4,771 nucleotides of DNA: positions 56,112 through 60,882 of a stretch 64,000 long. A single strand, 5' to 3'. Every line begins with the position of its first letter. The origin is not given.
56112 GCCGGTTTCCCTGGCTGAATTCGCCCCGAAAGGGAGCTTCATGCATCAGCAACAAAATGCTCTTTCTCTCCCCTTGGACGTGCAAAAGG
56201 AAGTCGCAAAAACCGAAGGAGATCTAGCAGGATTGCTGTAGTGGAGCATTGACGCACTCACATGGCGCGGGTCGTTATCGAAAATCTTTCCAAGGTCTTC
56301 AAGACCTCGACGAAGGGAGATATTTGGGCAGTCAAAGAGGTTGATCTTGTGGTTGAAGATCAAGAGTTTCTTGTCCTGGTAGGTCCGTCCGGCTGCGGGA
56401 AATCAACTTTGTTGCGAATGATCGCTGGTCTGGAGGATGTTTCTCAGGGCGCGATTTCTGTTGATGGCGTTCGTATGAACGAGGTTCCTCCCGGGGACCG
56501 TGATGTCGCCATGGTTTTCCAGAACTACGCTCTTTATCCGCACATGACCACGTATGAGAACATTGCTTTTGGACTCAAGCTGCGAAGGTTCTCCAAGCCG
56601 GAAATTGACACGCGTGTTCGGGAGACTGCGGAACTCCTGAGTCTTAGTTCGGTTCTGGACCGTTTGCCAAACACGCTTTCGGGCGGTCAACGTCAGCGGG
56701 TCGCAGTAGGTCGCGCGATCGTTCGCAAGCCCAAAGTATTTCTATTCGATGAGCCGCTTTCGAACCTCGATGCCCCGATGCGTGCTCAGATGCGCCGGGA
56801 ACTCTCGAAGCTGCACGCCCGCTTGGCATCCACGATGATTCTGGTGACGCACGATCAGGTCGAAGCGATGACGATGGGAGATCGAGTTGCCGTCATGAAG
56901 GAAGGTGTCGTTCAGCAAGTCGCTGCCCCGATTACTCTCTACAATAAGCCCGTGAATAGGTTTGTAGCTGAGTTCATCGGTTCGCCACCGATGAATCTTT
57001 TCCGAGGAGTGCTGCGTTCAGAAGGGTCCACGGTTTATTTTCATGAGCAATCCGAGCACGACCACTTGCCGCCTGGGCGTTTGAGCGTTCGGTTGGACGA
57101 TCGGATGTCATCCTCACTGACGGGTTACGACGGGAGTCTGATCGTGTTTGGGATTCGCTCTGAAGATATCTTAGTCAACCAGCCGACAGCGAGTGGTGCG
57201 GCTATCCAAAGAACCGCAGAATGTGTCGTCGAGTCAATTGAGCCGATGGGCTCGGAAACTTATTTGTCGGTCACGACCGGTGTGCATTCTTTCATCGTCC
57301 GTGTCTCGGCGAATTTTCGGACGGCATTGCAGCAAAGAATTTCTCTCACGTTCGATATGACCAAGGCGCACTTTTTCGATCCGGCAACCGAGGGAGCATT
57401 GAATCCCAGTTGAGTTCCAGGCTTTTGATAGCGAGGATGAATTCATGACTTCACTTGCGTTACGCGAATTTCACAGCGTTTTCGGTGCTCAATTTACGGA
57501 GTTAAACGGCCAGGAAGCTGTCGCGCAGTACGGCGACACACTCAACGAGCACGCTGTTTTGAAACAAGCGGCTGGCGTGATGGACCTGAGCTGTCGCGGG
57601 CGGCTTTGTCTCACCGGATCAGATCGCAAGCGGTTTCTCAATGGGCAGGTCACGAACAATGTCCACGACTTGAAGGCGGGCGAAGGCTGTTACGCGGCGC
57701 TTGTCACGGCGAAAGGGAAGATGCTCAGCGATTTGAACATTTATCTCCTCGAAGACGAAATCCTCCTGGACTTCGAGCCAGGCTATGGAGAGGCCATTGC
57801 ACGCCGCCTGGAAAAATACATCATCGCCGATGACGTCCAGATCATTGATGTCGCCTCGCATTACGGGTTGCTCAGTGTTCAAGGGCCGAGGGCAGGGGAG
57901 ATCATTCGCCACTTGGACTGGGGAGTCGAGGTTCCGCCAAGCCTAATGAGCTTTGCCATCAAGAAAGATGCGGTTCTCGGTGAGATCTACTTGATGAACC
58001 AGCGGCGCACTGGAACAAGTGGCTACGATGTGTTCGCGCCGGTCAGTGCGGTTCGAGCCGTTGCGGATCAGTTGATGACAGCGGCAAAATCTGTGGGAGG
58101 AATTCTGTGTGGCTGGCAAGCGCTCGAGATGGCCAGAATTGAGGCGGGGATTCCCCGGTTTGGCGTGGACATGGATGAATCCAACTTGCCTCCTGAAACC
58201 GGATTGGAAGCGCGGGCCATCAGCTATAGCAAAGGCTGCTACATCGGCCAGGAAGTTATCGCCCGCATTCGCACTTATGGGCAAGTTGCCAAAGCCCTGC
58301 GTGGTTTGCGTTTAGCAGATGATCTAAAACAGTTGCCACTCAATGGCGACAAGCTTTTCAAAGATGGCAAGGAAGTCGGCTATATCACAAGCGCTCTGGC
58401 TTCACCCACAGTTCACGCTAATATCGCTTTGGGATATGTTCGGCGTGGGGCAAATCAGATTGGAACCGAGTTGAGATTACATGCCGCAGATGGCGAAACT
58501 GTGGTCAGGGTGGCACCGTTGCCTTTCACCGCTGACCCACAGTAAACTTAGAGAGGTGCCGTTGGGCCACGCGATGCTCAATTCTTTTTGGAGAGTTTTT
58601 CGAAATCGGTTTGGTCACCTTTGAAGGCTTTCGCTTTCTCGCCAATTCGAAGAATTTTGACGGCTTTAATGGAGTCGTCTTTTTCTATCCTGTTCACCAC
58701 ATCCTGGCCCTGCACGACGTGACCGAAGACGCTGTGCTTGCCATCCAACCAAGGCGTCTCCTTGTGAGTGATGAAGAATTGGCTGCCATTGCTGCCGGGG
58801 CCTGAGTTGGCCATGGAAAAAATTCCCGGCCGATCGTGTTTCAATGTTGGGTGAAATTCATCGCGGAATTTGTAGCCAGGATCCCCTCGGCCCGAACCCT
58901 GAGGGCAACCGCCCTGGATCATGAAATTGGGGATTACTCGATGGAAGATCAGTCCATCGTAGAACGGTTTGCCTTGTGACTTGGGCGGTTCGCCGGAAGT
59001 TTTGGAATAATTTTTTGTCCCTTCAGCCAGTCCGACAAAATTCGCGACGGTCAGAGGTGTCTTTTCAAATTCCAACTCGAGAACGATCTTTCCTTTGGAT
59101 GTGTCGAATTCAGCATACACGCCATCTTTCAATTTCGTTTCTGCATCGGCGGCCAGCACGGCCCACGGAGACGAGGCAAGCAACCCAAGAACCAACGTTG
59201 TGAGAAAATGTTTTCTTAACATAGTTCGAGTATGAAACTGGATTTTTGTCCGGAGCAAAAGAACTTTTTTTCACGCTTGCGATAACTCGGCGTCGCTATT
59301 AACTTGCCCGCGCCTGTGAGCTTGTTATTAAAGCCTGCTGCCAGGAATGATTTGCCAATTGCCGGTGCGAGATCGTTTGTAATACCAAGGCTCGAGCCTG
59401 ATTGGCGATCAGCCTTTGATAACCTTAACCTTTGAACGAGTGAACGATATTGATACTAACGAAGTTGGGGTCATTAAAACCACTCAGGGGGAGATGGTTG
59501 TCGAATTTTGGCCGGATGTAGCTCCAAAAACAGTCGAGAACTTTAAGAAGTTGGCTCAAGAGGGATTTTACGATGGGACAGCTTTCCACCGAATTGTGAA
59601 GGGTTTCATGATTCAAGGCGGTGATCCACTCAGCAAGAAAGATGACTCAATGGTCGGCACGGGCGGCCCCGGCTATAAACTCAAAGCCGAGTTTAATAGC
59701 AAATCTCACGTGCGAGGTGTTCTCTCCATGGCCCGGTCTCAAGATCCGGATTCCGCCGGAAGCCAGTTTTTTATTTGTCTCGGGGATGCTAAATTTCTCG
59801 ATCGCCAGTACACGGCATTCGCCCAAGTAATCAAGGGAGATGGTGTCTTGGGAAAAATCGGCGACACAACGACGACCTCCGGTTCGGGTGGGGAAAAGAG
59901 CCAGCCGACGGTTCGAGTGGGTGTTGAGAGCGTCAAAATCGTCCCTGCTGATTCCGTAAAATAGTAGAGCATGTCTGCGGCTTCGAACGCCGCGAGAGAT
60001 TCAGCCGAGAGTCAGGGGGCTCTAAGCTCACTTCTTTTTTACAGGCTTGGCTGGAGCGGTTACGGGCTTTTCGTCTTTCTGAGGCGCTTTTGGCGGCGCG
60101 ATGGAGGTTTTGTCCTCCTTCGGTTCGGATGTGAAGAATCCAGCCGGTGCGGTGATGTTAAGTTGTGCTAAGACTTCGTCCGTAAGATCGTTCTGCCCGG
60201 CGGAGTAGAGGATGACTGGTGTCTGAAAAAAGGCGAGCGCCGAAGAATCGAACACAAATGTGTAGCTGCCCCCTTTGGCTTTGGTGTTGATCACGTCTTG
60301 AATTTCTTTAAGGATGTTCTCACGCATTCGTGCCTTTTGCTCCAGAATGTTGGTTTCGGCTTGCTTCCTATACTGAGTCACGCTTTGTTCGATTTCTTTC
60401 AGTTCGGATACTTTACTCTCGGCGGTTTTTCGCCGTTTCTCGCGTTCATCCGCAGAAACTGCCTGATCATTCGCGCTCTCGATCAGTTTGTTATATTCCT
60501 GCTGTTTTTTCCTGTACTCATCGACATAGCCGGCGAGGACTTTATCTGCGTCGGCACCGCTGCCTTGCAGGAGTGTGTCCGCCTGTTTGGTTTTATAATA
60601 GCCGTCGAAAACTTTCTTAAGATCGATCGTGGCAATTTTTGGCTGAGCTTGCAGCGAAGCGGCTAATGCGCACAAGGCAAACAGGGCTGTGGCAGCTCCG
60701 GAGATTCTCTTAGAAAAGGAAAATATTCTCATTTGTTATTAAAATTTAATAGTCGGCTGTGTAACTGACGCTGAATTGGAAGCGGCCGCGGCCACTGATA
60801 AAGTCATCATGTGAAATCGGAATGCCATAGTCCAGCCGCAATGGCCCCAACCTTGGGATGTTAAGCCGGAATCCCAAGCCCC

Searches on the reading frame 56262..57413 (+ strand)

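Call 40: search_protein_families(library=pfam, proteins=[window:56262-57413:+], max_evalue=0.001)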
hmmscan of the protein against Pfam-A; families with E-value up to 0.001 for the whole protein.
window:56262-57413:+ (383 aa): 9 families
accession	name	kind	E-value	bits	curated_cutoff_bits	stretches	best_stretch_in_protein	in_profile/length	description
PF00005.33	ABC_tran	-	2.1e-32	113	25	1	25-166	2-136/137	ABC transporter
PF17912.7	OB_MalK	-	1.3e-08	36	27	1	240-303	1-53/53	MalK OB fold domain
PF08402.16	TOBE_2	-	9.2e-07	29.3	21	1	297-372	2-76/76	TOBE domain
PF13304.12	AAA_21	-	1.1e-06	29.4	27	0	36-66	1-40/304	AAA domain, putative AbiEii toxin, Type IV TA system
PF03193.22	RsgA_GTPase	-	3.8e-05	24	30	1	12-67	86-139/174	RsgA GTPase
PF13401.12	AAA_22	-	8e-05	23.4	27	1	33-79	4-33/130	AAA domain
PF02463.25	SMC_N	-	8.9e-05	22.4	40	1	33-211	23-211/220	RecF/RecN/SMC N terminal domain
PF03215.21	Rad17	-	0.00012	22.6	23.8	1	32-102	43-113/186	Rad17 P-loop domain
PF20703.3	nSTAND1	-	0.0002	21.6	27.1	1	30-88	29-87/379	Novel STAND NTPase 1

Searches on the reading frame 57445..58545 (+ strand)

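Call 40: search_protein_families(library=pfam, proteins=[window:57445-58545:+], max_evalue=0.001)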
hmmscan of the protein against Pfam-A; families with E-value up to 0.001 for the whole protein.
window:57445-58545:+ (366 aa): 2 families
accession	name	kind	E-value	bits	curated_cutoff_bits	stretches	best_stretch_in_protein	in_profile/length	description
PF01571.26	GCV_T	-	5.9e-42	144.1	25.6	1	7-255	2-253/255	Aminomethyltransferase folate-binding domain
PF08669.17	GCV_T_C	-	9.4e-16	57.9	25.9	1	283-361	1-78/80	Glycine cleavage T-protein C-terminal barrel domain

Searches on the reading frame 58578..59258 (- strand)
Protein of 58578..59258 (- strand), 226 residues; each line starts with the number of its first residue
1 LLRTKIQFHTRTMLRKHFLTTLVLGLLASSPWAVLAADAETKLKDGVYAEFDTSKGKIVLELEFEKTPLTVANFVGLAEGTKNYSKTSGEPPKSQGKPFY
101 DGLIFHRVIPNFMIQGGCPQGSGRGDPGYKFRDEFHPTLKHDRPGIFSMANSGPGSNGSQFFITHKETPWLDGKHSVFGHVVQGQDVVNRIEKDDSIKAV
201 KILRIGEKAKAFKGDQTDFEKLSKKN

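Call 41: search_protein_families(library=pfam, proteins=[window:58578-59258:-], max_evalue=0.001)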
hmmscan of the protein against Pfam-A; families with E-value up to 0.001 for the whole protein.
window:58578-59258:- (226 aa): 1 family
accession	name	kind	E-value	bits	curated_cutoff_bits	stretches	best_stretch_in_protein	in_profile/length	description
PF00160.26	Pro_isomerase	-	2.5e-46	158.3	21.7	1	49-202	2-154/159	Cyclophilin type peptidyl-prolyl cis-trans isomerase/CLD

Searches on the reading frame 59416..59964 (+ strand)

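Call 41: search_protein_families(library=pfam, proteins=[window:59416-59964:+], max_evalue=0.001)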
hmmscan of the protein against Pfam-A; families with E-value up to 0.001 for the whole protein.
window:59416-59964:+ (182 aa): 1 family
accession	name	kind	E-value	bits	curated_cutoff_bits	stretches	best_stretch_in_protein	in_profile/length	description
PF00160.26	Pro_isomerase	-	1.8e-46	158.7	21.7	1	20-173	4-157/159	Cyclophilin type peptidyl-prolyl cis-trans isomerase/CLD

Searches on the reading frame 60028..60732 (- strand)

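Call 41: search_protein_families(library=pfam, proteins=[window:60028-60732:-], max_evalue=0.001)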
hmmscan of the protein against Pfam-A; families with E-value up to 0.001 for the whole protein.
window:60028-60732:- (234 aa): 1 family
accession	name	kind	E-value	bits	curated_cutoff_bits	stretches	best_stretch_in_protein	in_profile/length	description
PF03938.19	OmpH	-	4.9e-17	62.9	32.4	1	32-191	1-141/141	Outer membrane protein (OmpH-like)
